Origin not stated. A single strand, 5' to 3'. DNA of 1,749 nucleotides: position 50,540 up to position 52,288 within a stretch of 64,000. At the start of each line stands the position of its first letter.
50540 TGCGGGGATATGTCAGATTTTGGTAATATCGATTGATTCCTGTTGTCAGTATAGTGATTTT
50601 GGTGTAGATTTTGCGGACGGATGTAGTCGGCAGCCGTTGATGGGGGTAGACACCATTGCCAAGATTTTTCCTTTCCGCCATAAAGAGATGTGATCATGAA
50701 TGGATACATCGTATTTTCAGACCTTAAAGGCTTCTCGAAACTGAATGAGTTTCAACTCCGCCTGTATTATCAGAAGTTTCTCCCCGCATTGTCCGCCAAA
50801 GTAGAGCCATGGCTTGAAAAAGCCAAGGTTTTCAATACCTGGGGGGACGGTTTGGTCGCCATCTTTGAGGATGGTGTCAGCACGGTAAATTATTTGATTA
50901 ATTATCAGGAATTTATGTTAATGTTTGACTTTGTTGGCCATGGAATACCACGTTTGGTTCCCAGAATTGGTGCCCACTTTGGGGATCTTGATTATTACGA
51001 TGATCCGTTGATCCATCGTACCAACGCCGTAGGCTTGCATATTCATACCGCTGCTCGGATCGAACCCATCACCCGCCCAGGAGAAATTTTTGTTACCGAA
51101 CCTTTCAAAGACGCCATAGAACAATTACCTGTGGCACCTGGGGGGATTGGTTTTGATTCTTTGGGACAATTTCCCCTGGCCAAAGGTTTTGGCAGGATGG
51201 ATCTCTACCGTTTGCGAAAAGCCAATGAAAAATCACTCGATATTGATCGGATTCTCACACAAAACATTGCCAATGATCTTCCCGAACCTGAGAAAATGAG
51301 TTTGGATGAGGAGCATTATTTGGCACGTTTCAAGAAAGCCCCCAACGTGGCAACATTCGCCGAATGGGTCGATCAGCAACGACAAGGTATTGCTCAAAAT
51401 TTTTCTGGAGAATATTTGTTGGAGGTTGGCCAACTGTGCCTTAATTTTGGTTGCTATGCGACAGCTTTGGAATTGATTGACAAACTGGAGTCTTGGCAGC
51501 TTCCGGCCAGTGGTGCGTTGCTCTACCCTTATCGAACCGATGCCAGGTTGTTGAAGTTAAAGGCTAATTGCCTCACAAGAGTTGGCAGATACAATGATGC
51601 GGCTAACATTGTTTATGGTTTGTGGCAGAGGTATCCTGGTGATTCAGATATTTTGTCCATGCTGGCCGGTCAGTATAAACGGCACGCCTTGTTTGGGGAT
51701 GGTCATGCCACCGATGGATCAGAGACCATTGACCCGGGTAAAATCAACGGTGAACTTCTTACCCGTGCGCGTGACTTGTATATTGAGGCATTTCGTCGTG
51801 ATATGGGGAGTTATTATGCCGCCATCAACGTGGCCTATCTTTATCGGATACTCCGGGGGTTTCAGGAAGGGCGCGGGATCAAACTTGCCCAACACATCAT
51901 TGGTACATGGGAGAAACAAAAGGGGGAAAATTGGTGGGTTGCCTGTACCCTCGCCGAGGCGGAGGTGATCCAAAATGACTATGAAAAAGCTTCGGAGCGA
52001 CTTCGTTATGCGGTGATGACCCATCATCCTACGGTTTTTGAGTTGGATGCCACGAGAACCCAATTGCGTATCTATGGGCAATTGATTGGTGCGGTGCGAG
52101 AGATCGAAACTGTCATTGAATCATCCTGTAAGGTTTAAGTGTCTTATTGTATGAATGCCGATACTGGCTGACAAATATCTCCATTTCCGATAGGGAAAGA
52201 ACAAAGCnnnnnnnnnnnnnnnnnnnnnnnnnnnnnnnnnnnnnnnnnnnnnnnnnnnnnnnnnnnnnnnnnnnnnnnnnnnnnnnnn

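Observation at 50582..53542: Cyclase-TPR + FHA / degenerate-GGDEF / TIR two-gene module: candidate undescribed nucleotide-signalling TIR defence system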

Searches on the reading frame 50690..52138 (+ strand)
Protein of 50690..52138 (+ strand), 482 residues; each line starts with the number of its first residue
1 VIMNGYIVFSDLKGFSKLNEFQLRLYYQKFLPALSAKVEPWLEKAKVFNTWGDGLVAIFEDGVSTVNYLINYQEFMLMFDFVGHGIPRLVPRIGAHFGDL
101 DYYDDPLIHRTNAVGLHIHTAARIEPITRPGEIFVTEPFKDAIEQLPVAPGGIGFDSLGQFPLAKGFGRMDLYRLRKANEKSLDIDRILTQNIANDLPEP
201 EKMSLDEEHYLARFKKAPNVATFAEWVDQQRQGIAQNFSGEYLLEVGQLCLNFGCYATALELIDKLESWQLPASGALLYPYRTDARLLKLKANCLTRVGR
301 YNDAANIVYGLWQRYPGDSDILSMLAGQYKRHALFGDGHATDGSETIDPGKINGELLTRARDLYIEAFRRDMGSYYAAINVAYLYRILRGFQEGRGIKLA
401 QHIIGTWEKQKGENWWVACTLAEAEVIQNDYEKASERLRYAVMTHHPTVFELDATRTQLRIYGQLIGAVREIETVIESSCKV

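Call 3: search_protein_families(library=pfam, proteins=[window:50690-52138:+], max_evalue=1)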
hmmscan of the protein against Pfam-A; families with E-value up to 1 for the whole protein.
window:50690-52138:+ (482 aa): 4 families
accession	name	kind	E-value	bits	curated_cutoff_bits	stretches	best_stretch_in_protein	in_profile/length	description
PF20308.4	TPR-S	-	5.6e-13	49.8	27.6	1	260-384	6-101/102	Tetratricopeptide Repeats-Sensor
PF14559.12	TPR_19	-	0.0014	19.4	25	1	292-326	32-66/68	Tetratricopeptide repeat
PF13428.12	TPR_14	-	0.0058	17.6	23.5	1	286-326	2-42/44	Tetratricopeptide repeat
PF13424.12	TPR_12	-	0.42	11.3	30.1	0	397-439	23-69/77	Tetratricopeptide repeat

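Call 4: search_protein_families(library=padloc, proteins=[window:50690-52138:+], max_evalue=1)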
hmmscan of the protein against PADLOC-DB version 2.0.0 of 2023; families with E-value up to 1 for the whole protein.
window:50690-52138:+ (482 aa): 1 family
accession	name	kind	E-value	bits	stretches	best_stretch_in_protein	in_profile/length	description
PDLC01224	Cas11f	-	0.024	12.7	1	219-268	3-52/87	CAS-III-F; effector_SS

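Call 5: search_protein_families(library=ncbifam, proteins=[window:50690-52138:+], max_evalue=1)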
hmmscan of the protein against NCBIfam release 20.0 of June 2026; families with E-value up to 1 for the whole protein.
window:50690-52138:+ (482 aa): 2 families
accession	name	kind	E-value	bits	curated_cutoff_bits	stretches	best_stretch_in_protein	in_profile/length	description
NF058673.1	LipAdnlyCyLipJMY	equivalog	0.053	12.2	800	1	47-142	340-421/449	bifunctional lipase/adenylate cyclase LipJ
NF040599.1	LdtF_DpaA_YafK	equivalog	0.16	11.1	365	1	213-266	107-153/242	peptidoglycan meso-diaminopimelic acid protein amidase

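Call 6: search_solved_structures(query=window:50690-52138:+, max_evalue=10, show_alignments=3)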
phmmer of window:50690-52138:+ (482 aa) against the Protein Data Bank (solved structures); distinct sequences matched with E-value up to 10: 5.
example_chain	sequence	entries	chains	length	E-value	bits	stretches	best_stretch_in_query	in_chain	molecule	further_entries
3mr7_A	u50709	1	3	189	0.0016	20.8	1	8-138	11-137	Adenylate/guanylate cyclase/hydrolase, alpha/beta fold family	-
1ybt_A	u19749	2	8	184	0.013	17.8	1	48-143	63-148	hydrolase, alpha/beta hydrolase fold family | lipJ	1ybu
4wp9_A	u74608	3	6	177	0.2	13.9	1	7-168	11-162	Ma1120 | Cyclase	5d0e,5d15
4wp8_A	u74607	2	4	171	0.21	13.8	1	7-168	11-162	Ma1120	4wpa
4wp3_A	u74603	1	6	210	0.35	13.1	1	7-168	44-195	Ma1120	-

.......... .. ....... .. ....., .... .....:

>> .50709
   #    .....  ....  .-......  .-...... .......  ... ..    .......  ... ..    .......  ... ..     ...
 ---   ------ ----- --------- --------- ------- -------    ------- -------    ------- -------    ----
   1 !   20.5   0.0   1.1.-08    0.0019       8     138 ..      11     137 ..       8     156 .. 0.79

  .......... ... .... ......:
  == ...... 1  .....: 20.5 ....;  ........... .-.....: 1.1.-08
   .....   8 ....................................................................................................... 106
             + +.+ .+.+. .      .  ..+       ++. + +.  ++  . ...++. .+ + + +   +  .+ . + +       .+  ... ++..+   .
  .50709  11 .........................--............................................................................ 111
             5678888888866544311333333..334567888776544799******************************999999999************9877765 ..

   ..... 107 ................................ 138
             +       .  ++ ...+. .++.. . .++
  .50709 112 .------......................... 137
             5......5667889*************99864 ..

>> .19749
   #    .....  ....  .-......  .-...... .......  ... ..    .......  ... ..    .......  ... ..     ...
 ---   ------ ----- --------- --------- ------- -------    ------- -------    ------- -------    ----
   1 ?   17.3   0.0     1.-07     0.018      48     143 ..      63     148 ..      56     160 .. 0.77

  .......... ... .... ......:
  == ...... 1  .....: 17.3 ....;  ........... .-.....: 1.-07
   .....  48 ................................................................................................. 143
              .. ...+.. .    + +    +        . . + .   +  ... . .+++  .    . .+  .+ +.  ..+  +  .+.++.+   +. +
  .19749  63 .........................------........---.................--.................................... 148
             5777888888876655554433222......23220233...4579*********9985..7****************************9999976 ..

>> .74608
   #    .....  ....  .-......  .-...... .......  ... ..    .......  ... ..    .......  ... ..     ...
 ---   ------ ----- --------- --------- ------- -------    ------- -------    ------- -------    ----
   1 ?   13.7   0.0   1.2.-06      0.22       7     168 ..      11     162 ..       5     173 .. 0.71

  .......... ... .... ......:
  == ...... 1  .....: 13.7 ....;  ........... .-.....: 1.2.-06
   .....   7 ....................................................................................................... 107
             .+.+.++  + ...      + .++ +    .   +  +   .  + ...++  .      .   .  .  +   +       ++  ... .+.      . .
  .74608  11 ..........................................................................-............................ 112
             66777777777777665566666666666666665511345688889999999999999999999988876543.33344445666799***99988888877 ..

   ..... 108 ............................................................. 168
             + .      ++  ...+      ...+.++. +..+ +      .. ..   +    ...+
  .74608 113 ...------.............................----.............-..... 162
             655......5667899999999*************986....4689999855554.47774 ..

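Call 11: find_homologous_proteins(query=window:50696-52138:+, max_evalue=0.001)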
Query window:50696-52138:+ (480 aa): 116 proteins with E <= 0.001 among 8000 candidates.
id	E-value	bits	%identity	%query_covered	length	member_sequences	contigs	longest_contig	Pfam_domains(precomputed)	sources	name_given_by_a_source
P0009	0.0e+0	1114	100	100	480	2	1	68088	PF20308.5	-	-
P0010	2.9e-250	849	76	100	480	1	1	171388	PF14559.13,PF20308.5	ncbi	ncbi:MAG: hypothetical protein H7829_04105 [Magnetococcus sp. THC-1_WYH]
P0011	1.0e-159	551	54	98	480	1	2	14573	PF20308.5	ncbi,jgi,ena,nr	ncbi:MAG: hypothetical protein HW380_3921 [Magnetococcales bacterium]|nr:hypothetical protein [Magne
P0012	3.8e-143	496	47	99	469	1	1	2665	PF20308.5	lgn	-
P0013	3.2e-137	477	48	98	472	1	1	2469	PF20308.5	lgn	-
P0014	2.8e-136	474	45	99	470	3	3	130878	PF13428.13,PF20308.5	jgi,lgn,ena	-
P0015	1.5e-135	471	46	99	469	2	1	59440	PF20308.5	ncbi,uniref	ncbi:adenylate/guanylate cyclase domain-containing protein [Paenibacillus phytohabitans]|uniref:aden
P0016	1.3e-133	465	46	99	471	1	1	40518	PF20308.5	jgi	jgi:class 3 adenylate cyclase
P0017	1.7e-133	464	45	99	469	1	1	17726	PF13428.13,PF20308.5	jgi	jgi:class 3 adenylate cyclase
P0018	2.3e-133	464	45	99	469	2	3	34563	PF20308.5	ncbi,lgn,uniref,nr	ncbi:adenylate/guanylate cyclase domain-containing protein [Cohnella lubricantis]|uniref:Adenylate/g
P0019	9.0e-133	462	45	99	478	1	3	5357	PF20308.5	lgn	-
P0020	5.0e-132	460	45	100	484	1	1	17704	PF13428.13,PF20308.5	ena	-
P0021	1.5e-130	455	45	99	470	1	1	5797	PF20308.5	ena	-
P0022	3.3e-129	450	45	96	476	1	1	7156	PF20308.5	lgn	-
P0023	4.0e-129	450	44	99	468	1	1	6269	PF20308.5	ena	-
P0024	1.6e-127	445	43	96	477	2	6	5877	PF20308.5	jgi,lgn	jgi:tetratricopeptide (TPR) repeat protein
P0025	5.2e-127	443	43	99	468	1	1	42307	PF20308.5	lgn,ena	-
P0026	1.5e-126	441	45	99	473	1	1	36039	PF20308.5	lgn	-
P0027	6.9e-126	439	43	99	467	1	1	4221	PF20308.5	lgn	-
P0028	1.1e-124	435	45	99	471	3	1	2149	PF20308.5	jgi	-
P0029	9.1e-124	432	45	99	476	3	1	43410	PF20308.5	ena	-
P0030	9.1e-124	432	43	99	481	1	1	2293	PF20308.5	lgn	-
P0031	1.3e-123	432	44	99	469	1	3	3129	PF20308.5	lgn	-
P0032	3.9e-123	430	44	99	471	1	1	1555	PF00211.26,PF20308.5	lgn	-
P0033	4.3e-123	430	43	99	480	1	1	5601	PF20308.5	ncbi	-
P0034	3.8e-122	427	45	96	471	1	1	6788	PF20308.5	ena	-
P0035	6.0e-122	426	44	99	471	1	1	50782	PF20308.5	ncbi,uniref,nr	ncbi:hypothetical protein GTO91_14920 [Heliobacterium undosum]|uniref:Guanylate cyclase domain-conta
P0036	1.7e-121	425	44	98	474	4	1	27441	PF20308.5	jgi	jgi:class 3 adenylate cyclase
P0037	2.2e-121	424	42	99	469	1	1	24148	PF20308.5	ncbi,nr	ncbi:MAG: adenylate/guanylate cyclase domain-containing protein [Syntrophomonas sp.]|nr:adenylate/gu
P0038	3.9e-121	424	41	99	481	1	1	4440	PF20308.5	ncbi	-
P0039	4.0e-121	424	43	99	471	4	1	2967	PF00211.26,PF20308.5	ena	-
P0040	4.9e-121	423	43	99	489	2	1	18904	PF14559.13,PF20308.5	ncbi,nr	ncbi:MAG: adenylate/guanylate cyclase domain-containing protein [Magnetococcales bacterium]|nr:adeny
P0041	5.4e-121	423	43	99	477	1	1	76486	PF20308.5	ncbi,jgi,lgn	ncbi:MAG: adenylate/guanylate cyclase domain-containing protein [Sulfurimonas sp.]|jgi:tetratricopep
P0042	6.0e-121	423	45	99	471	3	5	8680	PF00211.26,PF20308.5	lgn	-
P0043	7.7e-121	423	43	99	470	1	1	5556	PF20308.5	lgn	-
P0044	1.7e-120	421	43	99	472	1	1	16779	PF00211.26,PF20308.5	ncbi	ncbi:MAG: adenylate/guanylate cyclase domain-containing protein [Syntrophomonas sp.]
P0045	6.0e-120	420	43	99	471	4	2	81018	PF00211.26,PF20308.5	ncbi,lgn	-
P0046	1.3e-119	419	42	99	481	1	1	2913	PF20308.5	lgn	-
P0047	7.6e-119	416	43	97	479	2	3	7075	PF20308.5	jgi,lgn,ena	-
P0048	9.6e-119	416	43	97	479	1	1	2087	PF20308.5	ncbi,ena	-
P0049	1.7e-118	415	41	99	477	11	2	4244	PF20308.5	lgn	-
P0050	1.9e-118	415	43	99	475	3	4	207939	PF20308.5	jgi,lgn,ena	-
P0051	2.2e-118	415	43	97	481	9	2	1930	PF20308.5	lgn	-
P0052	5.4e-118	413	43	99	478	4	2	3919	PF20308.5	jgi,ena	jgi:tetratricopeptide (TPR) repeat protein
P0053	2.3e-117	411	43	99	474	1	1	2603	PF20308.5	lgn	-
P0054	2.7e-117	411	41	99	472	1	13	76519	PF20308.5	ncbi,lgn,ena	-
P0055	6.3e-117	410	43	99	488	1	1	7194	PF20308.5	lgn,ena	-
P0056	6.6e-116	406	43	99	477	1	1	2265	PF00211.26,PF20308.5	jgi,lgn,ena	-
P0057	8.9e-116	406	43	97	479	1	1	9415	PF20308.5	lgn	-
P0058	1.4e-114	402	42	96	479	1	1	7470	PF20308.5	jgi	jgi:class 3 adenylate cyclase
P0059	8.4e-114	399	43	96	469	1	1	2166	PF20308.5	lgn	-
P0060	4.7e-111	390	41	98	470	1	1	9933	PF20308.5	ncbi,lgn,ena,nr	ncbi:hypothetical protein KAR91_29785 [Candidatus Pacearchaeota archaeon]|nr:hypothetical protein [C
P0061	8.7e-111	389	40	98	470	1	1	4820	PF20308.5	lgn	-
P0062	1.9e-110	388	42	98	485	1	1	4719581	PF20308.5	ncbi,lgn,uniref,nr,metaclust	ncbi:hypothetical protein Mmc1_3119 [Magnetococcus marinus MC-1]|uniref:Guanylate cyclase domain-con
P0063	2.1e-110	388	42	99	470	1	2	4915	PF20308.5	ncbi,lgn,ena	-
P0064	4.9e-109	384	43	87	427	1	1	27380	PF00211.26,PF20308.5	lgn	-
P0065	1.6e-108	382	40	99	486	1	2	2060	PF13428.13,PF20308.5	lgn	-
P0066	3.4e-108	381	43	98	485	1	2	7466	PF20308.5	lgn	-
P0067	7.1e-106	373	43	90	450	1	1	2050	PF20308.5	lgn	-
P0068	1.0e-105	373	41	99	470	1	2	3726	PF20308.5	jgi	-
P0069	5.7e-104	367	42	96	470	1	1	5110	PF20308.5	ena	-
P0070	6.3e-102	360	40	98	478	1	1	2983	PF00211.26,PF20308.5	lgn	-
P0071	8.0e-102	360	39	99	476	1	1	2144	PF20308.5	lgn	-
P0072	4.5e-101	357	39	99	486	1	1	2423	PF00211.26,PF20308.5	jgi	jgi:class 3 adenylate cyclase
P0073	5.4e-101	357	39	99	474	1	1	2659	PF00211.26,PF20308.5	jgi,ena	-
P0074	3.2e-100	355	39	99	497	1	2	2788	PF00211.26,PF20308.5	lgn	-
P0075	6.8e-100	354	39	99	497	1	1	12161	PF13424.13,PF13428.13,PF07719.24,PF20308.5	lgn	-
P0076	3.8e-96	341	37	99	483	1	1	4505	PF20308.5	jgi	jgi:class 3 adenylate cyclase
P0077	5.5e-95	337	38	99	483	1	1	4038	PF00211.26,PF20308.5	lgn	-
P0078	1.1e-93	333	36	99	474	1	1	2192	PF00211.26,PF20308.5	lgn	-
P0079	1.9e-93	332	38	99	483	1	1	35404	PF20308.5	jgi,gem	-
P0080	9.2e-93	330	41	82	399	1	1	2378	PF20308.5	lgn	-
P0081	2.0e-91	326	36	99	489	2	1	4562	PF00211.26,PF20308.5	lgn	-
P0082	1.3e-90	323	38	98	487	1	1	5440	PF20308.5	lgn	-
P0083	2.4e-88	315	36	99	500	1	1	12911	PF13424.13,PF20308.5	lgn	-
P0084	7.5e-87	311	37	97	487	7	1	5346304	PF20308.5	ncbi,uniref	ncbi:adenylate/guanylate cyclase domain-containing protein [Priestia megaterium]|uniref:adenylate/gu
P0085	7.5e-87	311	36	99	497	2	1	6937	PF20308.5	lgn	-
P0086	1.0e-85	307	43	75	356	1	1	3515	PF20308.5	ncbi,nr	ncbi:MAG: hypothetical protein PHE26_11535, partial [Syntrophomonadaceae bacterium]|nr:hypothetical 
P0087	1.4e-84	303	36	97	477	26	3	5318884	PF13428.13,PF07719.24,PF20308.5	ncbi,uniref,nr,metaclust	ncbi:tetratricopeptide repeat-containing protein [Bacillus cereus]|uniref:tetratricopeptide repeat-c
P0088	4.8e-84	301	36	97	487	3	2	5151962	PF20308.5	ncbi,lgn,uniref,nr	ncbi:tetratricopeptide repeat-containing protein [Priestia megaterium]|uniref:tetratricopeptide repe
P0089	4.8e-82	295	37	99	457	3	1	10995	PF20308.5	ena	-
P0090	6.4e-82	294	35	99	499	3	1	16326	PF20308.5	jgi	jgi:class 3 adenylate cyclase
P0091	7.9e-81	291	35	99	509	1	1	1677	PF20308.5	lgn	-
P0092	1.0e-80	290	35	95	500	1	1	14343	PF00211.26,PF20308.5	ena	-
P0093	3.1e-79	285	34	99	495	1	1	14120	PF00211.26,PF20308.5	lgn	-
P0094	3.3e-78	282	37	99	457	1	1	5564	PF20308.5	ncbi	-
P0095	6.0e-76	275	37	99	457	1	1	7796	PF00211.26,PF20308.5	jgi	-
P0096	2.8e-73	266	43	68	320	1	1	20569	PF20308.5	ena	-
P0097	3.0e-64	236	34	91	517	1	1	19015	PF20308.5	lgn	-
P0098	1.4e-62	230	31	98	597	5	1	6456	PF13428.13,PF20308.5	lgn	-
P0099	3.3e-34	137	39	35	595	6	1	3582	PF13281.13,PF00211.26,PF20308.5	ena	-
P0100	1.2e-31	129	36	36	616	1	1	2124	PF00211.26,PF20308.5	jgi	jgi:class 3 adenylate cyclase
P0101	1.5e-28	118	36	36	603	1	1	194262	PF00211.26,PF20308.5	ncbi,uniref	ncbi:tetratricopeptide repeat-containing protein [Minwuia sp.]|uniref:tetratricopeptide repeat-conta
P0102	1.3e-25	109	38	36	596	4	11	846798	PF13281.13,PF00211.26,PF20308.5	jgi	-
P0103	4.9e-25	107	31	40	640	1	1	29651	PF00211.26,PF20308.5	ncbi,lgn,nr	ncbi:MAG: adenylate cyclase [Spirochaetaceae bacterium]|nr:MAG: adenylate cyclase [Spirochaetaceae b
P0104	2.6e-23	101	34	36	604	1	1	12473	PF13281.13,PF00211.26,PF20308.5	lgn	-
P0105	2.9e-23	101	34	36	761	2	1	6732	PF13281.13,PF02026.22,PF00211.26,PF07719.24,PF20308.5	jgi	-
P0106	4.1e-23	100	36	36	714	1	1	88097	PF02026.22,PF00211.26,PF20308.5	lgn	-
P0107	6.8e-23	100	36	37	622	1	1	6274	PF00211.26,PF20308.5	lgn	-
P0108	1.6e-22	98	32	35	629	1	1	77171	PF13281.13,PF00211.26,PF20308.5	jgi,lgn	jgi:class 3 adenylate cyclase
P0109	5.3e-22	97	33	36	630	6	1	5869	PF00211.26,PF20308.5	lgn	-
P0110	2.9e-20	91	35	36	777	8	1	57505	PF00211.26,PF20308.5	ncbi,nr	ncbi:MAG TPA: adenylate/guanylate cyclase domain-containing protein [Rhizomicrobium sp.]|nr:adenylat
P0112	2.2e-18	85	35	36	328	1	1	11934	PF00211.26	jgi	jgi:class 3 adenylate cyclase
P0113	3.0e-18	84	33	36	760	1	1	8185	PF13281.13,PF02026.22,PF00211.26,PF20308.5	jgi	jgi:class 3 adenylate cyclase/tetratricopeptide (TPR) repeat protein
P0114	7.2e-18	83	34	36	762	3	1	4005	PF00211.26,PF20308.5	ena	-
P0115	6.3e-17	80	33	36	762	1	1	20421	PF00211.26,PF20308.5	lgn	-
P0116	2.5e-16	78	34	35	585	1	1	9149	PF13281.13,PF00211.26,PF20308.5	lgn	-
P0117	4.0e-16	77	28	36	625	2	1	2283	PF00211.26,PF20308.5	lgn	-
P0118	1.8e-14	72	34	36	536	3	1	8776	PF13281.13,PF00211.26,PF20308.5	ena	-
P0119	9.9e-14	69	33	36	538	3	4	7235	PF13281.13,PF00211.26,PF20308.5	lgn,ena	-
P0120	1.7e-13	69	33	36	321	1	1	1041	PF00211.26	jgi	jgi:class 3 adenylate cyclase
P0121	7.1e-13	67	35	36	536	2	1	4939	PF13281.13,PF00211.26,PF20308.5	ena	-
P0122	4.1e-11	61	30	36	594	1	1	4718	PF00211.26,PF20308.5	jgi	jgi:adenylate cyclase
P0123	4.8e-4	37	26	41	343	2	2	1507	PF27176.1,PF00211.26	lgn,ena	-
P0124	6.3e-4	37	30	28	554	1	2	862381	PF13581.13,PF00211.26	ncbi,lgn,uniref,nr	ncbi:anti-sigma regulatory factor (Ser/Thr protein kinase)/class 3 adenylate cyclase [Rhodoligotroph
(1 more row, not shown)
